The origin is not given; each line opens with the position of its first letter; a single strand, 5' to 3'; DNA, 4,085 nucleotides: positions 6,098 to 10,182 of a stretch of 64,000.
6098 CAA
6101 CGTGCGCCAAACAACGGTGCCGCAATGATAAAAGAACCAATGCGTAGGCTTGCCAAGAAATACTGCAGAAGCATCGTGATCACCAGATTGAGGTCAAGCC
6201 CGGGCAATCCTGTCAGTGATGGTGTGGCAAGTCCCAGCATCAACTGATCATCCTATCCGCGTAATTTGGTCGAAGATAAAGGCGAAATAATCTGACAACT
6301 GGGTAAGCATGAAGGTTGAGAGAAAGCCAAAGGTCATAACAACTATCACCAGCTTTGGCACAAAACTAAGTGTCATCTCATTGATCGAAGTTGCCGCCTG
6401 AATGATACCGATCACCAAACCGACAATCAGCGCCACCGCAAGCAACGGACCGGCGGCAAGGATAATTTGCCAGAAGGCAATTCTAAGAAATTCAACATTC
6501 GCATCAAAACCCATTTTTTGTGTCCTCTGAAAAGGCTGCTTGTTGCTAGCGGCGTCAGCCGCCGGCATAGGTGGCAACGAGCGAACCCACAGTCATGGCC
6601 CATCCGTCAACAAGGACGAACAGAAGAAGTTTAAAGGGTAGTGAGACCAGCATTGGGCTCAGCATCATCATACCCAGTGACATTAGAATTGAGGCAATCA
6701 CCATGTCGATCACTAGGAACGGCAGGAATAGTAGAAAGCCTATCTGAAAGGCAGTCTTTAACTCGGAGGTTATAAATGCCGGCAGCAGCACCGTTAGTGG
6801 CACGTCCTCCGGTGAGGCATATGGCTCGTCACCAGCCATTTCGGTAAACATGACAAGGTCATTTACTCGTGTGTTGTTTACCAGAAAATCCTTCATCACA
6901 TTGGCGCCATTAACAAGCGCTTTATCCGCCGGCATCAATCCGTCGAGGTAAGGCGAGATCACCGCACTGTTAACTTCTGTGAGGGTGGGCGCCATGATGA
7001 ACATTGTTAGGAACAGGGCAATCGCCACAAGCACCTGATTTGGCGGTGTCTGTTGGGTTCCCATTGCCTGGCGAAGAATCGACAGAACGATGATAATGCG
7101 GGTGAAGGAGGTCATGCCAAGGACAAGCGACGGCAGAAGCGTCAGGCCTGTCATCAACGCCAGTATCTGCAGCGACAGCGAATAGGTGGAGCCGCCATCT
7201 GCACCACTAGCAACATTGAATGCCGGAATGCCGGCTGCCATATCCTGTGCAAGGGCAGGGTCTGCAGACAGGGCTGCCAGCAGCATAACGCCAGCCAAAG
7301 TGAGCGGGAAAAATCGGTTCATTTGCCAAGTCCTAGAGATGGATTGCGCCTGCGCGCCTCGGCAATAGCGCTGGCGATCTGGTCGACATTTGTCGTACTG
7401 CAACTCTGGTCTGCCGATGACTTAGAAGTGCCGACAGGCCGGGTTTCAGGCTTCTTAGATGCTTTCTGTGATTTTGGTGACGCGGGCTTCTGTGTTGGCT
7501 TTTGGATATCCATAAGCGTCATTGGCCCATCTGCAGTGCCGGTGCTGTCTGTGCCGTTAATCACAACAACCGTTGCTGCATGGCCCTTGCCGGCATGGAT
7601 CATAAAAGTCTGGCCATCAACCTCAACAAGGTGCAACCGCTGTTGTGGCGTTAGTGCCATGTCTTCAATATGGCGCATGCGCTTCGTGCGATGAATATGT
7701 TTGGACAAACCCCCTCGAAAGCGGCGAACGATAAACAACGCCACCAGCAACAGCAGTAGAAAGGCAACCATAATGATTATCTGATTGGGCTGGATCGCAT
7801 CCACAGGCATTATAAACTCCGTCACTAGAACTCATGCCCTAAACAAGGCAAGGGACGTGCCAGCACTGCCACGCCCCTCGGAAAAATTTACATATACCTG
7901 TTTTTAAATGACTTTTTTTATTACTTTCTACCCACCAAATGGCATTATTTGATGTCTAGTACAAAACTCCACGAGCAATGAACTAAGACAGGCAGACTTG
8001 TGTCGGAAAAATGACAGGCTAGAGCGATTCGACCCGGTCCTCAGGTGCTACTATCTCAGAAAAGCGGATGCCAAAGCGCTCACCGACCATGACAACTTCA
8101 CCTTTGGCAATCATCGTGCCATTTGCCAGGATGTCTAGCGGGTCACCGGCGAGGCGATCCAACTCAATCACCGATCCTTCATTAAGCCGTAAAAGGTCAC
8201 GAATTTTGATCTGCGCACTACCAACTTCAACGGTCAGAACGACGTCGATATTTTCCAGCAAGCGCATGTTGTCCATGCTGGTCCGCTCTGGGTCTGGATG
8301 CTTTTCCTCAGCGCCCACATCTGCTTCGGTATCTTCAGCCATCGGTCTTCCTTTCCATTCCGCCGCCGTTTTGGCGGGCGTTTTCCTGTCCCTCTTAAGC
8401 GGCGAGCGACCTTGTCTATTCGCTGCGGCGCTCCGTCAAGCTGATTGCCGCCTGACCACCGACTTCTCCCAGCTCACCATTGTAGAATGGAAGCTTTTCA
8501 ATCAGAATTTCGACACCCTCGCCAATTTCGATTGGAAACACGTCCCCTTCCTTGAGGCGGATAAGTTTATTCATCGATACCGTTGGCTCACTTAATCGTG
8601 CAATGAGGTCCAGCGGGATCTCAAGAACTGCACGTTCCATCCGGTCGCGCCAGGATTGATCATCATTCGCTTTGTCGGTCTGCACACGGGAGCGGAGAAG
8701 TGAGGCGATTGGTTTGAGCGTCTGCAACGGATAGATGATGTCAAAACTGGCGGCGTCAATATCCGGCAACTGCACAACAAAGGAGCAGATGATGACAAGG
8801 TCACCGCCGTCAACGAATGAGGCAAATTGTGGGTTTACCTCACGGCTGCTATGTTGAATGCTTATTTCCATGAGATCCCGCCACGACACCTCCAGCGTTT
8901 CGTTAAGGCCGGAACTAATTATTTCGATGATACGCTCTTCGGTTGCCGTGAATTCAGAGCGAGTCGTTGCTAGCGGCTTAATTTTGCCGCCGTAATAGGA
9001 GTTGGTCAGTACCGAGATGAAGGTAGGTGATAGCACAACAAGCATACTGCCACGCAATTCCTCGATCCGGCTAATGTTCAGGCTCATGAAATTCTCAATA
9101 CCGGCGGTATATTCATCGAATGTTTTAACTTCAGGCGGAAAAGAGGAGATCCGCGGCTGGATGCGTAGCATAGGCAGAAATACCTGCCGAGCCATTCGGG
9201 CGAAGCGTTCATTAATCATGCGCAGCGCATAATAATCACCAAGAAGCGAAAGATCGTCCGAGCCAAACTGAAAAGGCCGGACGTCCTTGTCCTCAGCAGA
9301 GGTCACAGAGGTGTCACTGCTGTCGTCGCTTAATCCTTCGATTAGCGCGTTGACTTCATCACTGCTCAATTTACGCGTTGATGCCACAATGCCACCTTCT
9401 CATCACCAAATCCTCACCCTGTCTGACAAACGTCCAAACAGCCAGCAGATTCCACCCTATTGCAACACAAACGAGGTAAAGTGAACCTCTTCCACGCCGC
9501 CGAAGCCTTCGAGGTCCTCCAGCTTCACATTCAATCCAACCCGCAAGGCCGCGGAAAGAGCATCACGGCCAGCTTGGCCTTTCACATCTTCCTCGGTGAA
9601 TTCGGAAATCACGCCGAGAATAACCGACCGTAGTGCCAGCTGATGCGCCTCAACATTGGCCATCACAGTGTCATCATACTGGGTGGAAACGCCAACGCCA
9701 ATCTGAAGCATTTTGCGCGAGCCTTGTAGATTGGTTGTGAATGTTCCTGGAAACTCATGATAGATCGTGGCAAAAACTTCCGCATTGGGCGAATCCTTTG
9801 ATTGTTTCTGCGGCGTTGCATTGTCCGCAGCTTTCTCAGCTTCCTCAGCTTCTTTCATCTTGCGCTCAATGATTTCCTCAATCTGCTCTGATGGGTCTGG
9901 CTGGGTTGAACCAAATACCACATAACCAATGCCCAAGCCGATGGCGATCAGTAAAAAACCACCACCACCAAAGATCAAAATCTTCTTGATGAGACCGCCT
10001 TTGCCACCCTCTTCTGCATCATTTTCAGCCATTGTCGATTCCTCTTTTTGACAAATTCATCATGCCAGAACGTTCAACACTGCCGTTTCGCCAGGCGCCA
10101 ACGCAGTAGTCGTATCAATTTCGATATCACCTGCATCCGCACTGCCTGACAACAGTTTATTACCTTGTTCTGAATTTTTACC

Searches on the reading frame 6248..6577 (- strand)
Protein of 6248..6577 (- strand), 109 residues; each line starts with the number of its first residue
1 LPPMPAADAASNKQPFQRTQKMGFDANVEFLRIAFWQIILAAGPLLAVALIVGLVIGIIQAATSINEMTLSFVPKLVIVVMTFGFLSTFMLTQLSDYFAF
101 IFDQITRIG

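Call 49: search_protein_families(library=pfam, proteins=[window:6248-6577:-], max_evalue=0.001)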
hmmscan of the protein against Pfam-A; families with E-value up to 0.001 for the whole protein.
window:6248-6577:- (109 aa): 1 family
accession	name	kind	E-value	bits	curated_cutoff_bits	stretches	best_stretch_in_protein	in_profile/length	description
PF01313.24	Bac_export_3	-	1.3e-24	86.3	25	1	29-98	4-73/74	Bacterial export proteins, family 3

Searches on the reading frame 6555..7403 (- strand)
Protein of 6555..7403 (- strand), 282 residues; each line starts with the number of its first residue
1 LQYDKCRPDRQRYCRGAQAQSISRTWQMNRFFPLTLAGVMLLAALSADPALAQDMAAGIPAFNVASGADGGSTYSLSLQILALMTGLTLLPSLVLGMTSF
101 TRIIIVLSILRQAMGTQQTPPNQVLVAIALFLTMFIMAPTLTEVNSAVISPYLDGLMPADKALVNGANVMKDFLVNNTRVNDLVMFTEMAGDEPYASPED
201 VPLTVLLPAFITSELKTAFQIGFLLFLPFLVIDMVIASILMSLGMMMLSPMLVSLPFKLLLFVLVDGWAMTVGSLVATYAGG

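Call 49: search_protein_families(library=pfam, proteins=[window:6555-7403:-], max_evalue=0.001)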
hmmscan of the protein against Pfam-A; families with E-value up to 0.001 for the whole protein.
window:6555-7403:- (282 aa): 1 family
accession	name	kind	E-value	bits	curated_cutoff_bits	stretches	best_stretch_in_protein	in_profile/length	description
PF00813.25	FliP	-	3.2e-76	256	26.9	1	83-275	1-191/191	FliP family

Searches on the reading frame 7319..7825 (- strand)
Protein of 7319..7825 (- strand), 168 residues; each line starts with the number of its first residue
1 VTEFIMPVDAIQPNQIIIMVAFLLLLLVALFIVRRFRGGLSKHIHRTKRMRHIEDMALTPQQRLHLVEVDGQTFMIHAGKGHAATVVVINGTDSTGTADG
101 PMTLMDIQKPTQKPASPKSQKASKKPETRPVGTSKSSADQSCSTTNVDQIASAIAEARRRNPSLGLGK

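Call 49: search_protein_families(library=pfam, proteins=[window:7319-7825:-], max_evalue=0.001)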
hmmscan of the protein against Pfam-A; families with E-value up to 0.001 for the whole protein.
window:7319-7825:- (168 aa): 1 family
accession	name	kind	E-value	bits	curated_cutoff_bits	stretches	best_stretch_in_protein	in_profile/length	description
PF04347.18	FliO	-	1.6e-05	25.3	22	1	31-85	1-57/91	Flagellar biosynthesis protein, FliO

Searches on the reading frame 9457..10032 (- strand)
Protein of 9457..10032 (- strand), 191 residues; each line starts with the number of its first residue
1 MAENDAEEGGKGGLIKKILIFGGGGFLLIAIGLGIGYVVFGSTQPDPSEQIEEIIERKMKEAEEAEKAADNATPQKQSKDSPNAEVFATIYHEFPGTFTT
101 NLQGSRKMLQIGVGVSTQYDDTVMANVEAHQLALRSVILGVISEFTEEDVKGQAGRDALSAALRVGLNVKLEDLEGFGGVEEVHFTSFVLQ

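Call 22: search_protein_families(library=pfam, proteins=[window:9457-10032:-], max_evalue=0.001)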
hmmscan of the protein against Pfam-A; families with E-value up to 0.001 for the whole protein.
window:9457-10032:- (191 aa): 1 family
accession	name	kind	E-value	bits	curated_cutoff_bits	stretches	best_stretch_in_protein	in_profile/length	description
PF03748.19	FliL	-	5.4e-16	59.4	24.6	1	91-191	1-103/103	Flagellar basal body-associated protein FliL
